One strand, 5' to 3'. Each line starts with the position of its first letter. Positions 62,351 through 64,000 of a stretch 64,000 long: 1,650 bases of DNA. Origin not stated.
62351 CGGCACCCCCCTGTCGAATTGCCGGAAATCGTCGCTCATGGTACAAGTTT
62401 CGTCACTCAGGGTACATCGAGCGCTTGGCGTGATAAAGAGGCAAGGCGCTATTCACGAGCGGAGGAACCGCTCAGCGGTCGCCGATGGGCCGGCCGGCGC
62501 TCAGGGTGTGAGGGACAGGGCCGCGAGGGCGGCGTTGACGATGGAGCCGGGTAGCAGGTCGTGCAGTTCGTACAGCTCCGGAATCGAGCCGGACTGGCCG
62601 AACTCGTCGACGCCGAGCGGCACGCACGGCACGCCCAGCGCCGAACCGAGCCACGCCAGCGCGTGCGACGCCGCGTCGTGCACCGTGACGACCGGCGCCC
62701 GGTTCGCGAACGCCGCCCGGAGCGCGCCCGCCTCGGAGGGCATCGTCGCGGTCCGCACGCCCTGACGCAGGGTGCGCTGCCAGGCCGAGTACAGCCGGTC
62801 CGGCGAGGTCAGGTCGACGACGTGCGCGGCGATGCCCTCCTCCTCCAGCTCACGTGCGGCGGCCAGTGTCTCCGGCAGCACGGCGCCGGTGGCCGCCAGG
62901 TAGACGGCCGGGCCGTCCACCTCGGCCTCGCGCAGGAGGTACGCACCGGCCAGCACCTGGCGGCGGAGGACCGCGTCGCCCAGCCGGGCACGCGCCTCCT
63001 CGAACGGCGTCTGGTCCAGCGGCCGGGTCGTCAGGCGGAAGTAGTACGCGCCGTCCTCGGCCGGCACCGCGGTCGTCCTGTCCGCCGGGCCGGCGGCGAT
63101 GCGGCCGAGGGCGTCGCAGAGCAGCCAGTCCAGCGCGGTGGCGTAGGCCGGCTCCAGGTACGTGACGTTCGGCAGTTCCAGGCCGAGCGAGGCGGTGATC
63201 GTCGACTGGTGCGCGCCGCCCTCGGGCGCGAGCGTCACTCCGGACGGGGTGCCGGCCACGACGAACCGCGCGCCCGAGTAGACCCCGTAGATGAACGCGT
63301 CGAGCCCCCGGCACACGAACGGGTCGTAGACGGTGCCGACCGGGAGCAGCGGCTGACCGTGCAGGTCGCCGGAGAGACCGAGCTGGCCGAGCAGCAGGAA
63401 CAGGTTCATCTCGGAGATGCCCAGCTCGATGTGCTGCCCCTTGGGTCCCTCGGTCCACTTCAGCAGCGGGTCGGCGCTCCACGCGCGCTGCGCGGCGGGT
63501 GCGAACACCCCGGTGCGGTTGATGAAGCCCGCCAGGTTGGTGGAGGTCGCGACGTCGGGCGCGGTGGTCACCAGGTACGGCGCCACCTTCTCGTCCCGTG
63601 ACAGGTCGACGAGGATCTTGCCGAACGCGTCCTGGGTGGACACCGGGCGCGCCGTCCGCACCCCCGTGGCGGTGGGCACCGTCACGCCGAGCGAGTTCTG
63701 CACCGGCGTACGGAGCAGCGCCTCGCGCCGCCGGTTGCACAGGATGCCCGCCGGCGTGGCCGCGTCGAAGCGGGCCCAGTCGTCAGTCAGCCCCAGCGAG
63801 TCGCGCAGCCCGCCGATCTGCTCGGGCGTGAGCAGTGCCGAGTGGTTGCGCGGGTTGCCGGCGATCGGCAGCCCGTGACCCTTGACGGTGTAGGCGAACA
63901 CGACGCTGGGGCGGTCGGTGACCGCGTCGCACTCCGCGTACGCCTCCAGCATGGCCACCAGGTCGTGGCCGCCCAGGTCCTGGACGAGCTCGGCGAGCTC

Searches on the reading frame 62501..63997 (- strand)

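Call 38: search_protein_families(library=pfam, proteins=[window:62501-63997:-])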
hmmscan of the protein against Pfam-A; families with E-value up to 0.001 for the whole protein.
window:62501-63997:- (498 aa): 4 families
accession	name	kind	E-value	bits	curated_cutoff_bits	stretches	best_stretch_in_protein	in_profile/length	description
PF17831.6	PDH_E1_M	-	1.2e-11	44.9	23.2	1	107-302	11-210/229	Pyruvate dehydrogenase E1 component middle domain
PF22613.1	Transketolase_C_1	-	2.6e-11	44.2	27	1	351-477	1-108/113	Transketolase-like TK C-terminal domain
PF02780.25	Transketolase_C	-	5.7e-08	33.1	25.9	1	359-403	6-50/124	Transketolase, C-terminal domain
PF00456.26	Transketolase_N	-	0.00025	20.6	22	1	5-71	211-278/334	Transketolase, thiamine diphosphate binding domain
